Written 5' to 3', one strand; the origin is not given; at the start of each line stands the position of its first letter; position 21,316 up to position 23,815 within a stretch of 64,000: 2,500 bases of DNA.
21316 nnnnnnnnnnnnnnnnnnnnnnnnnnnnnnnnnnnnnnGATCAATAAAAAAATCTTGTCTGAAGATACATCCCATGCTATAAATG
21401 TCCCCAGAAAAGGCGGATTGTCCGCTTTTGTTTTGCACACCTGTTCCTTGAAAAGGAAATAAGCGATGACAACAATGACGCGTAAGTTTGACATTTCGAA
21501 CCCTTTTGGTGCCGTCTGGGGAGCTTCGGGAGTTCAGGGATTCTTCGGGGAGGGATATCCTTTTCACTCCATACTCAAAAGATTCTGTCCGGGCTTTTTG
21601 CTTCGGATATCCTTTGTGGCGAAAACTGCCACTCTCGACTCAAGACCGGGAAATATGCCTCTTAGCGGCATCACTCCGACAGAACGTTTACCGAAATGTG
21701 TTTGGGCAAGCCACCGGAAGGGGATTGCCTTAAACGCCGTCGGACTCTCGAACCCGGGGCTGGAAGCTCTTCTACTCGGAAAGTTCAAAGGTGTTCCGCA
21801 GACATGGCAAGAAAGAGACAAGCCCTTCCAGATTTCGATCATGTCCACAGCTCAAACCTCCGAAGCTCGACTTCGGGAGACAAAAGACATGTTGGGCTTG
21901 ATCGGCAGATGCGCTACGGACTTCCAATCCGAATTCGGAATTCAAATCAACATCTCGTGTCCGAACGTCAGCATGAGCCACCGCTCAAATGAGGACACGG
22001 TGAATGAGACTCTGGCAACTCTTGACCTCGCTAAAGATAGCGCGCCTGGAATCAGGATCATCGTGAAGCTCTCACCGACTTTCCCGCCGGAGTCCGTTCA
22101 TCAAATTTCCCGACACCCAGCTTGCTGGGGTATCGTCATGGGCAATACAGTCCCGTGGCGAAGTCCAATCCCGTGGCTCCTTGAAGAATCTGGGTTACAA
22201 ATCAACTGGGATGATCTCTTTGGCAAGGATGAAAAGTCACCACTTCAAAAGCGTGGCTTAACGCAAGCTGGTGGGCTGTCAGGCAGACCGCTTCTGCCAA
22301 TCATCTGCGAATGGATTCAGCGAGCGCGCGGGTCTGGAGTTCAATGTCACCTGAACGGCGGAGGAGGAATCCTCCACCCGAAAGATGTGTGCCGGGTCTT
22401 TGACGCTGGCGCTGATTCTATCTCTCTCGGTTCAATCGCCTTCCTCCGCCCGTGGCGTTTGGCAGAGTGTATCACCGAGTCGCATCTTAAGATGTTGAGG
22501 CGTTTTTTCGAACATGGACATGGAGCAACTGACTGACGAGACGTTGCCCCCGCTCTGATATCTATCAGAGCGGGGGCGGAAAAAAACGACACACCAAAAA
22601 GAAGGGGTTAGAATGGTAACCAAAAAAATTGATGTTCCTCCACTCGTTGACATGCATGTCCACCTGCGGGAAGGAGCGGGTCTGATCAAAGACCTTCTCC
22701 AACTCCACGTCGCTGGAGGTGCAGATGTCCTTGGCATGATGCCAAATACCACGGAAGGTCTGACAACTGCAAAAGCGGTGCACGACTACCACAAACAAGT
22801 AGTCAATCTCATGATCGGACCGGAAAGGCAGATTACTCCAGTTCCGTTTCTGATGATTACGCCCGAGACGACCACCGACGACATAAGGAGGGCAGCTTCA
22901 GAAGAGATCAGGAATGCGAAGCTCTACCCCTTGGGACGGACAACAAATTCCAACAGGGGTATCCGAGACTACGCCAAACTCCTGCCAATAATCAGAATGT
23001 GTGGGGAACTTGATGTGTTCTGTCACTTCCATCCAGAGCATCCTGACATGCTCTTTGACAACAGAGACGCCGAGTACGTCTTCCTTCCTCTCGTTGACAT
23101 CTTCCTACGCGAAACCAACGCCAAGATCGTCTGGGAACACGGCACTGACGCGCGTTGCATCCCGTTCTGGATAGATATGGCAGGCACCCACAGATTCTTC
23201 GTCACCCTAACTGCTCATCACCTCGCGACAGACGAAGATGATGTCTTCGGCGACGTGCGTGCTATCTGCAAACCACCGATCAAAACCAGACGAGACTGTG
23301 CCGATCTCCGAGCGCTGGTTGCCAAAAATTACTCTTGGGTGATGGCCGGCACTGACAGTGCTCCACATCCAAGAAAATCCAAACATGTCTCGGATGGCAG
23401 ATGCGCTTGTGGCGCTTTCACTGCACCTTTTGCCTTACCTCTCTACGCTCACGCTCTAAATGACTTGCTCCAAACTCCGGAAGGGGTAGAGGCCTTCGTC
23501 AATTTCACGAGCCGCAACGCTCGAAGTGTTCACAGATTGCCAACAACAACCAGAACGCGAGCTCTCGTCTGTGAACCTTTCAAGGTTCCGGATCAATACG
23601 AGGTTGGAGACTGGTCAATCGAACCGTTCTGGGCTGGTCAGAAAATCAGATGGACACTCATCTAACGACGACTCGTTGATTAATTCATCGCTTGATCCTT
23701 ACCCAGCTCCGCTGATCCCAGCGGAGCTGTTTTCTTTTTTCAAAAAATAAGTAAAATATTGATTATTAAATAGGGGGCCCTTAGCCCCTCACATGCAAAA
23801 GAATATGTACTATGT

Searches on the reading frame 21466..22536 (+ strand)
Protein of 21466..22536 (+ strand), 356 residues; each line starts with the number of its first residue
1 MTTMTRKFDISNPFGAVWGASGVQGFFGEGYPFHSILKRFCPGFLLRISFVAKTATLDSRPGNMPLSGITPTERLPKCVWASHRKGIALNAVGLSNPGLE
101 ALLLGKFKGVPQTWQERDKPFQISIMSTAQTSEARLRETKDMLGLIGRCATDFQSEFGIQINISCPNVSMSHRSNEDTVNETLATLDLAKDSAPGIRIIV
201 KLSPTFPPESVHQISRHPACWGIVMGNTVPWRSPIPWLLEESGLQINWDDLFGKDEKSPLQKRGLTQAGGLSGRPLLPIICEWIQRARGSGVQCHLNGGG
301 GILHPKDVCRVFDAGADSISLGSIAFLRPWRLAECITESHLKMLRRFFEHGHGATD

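Call 11: search_protein_families(library=pfam, proteins=[window:21466-22536:+])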
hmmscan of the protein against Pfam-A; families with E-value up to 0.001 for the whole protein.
window:21466-22536:+ (356 aa): 1 family
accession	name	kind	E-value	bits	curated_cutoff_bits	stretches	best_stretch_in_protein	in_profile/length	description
PF01180.27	DHO_dh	-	3.4e-14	53.1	27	1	51-211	41-173/291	Dihydroorotate dehydrogenase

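Call 49: search_protein_families(library=ncbifam, proteins=[window:21466-22536:+], max_evalue=0.001)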
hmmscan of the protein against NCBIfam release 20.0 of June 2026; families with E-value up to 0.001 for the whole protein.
window:21466-22536:+ (356 aa): 8 families
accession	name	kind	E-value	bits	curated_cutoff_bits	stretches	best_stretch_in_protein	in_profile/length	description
NF005574.0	PRK07259.1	equivalog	3.2e-15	55.8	269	2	76-206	57-171/304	dihydroorotate dehydrogenase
NF003652.0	PRK05286.2-5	equivalog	1e-10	41.3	267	1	262-320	261-320/353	quinone-dependent dihydroorotate dehydrogenase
NF003651.0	PRK05286.2-4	equivalog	5.3e-09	35.2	448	1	88-321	126-337/377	quinone-dependent dihydroorotate dehydrogenase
TIGR01037.2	pyrD_sub1_fam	subfamily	3.5e-08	32.9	270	0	88-206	64-168/300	dihydroorotate dehydrogenase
NF041011.1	dihydoor_dh_Arch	equivalog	3.8e-08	32.8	330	0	81-204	57-155/289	dihydroorotate dehydrogenase PyrD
NF003645.0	PRK05286.1-2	equivalog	5.8e-07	28.7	366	0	261-344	255-339/359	quinone-dependent dihydroorotate dehydrogenase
NF003646.0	PRK05286.1-4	equivalog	0.00023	20.1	457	0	266-323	261-319/341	quinone-dependent dihydroorotate dehydrogenase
NF002702.0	PRK02506.1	equivalog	0.00033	19.9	301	0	49-209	41-173/313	dihydroorotate oxidase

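Call 50: search_solved_structures(query=window:21466-22536:+, max_evalue=0.001)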
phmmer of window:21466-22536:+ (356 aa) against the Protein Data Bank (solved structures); distinct sequences matched with E-value up to 0.001: 3.
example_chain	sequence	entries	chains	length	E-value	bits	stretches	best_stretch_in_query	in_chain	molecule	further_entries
1ep1_A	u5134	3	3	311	6.7e-11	45.2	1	86-206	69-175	DIHYDROOROTATE DEHYDROGENASE B (PYRD SUBUNIT)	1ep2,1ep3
5ue9_A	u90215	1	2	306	4.3e-09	39.2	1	86-334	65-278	Dihydroorotate dehydrogenase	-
5ksw_A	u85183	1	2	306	2.9e-08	36.5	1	86-334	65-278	Dihydroorotate dehydrogenase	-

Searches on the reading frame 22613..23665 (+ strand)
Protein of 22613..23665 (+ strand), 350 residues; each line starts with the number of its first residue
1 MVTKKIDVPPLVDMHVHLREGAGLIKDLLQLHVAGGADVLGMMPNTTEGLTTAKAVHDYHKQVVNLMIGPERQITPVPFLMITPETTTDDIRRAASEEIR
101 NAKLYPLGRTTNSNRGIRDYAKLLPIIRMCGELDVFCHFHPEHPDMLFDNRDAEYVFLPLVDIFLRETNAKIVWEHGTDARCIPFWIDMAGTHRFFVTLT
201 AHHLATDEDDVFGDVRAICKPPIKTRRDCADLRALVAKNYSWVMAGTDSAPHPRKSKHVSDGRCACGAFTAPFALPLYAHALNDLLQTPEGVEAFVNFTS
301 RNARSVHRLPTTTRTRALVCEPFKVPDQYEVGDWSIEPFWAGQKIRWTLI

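Call 11: search_protein_families(library=pfam, proteins=[window:22613-23665:+])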
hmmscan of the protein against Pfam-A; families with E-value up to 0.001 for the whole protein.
window:22613-23665:+ (350 aa): 1 family
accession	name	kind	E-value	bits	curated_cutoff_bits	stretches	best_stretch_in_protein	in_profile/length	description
PF04909.20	Amidohydro_2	-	0.0001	22.7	26.4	1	36-177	42-179/289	Amidohydrolase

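Call 49: search_protein_families(library=ncbifam, proteins=[window:22613-23665:+], max_evalue=0.001)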
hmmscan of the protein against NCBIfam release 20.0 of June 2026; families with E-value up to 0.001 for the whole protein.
window:22613-23665:+ (350 aa): 15 families
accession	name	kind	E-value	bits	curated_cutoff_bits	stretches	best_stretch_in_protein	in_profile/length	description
TIGR00856.1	pyrC_dimer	equivalog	2e-54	184.8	292.95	1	6-349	2-340/341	dihydroorotase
NF006837.0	PRK09357.1-2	equivalog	1e-08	34.2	575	0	199-310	256-365/428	dihydroorotase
NF006844.0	PRK09357.2-5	equivalog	4.1e-08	32.6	701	0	198-278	255-334/422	dihydroorotase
NF006836.0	PRK09357.1-1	equivalog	1e-07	31.1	538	1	199-282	256-339/432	dihydroorotase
NF006840.0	PRK09357.2-1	equivalog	2.5e-07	30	483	0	199-286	213-296/379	dihydroorotase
TIGR00857.1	pyrC_multi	subfamily_domain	2.8e-07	29.9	279.05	1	6-310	36-351/412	dihydroorotase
NF006559.0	PRK09060.1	equivalog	3.3e-07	29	482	1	196-311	252-365/444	dihydroorotase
NF006688.0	PRK09236.1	equivalog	6.9e-07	28.4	535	1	201-288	262-342/444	dihydroorotase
NF001541.2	PRK00369.1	equivalog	2.2e-06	26.4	310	0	135-302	157-321/400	dihydroorotase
NF006842.0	PRK09357.2-3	equivalog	2.6e-06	26.3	695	0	4-61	54-115/440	dihydroorotase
NF006845.0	PRK09357.2-6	equivalog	3.1e-06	26.1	728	0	197-267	255-325/428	dihydroorotase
NF006841.0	PRK09357.2-2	equivalog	1.2e-05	24.2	640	0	8-63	48-107/421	dihydroorotase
NF006843.0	PRK09357.2-4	equivalog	1.3e-05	24.2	786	0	5-64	49-111/431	dihydroorotase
NF006839.0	PRK09357.1-4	equivalog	0.00012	20.8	576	0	198-262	253-317/422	dihydroorotase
NF002668.0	PRK02382.1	equivalog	0.00031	19.6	452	0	187-309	234-353/436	dihydroorotase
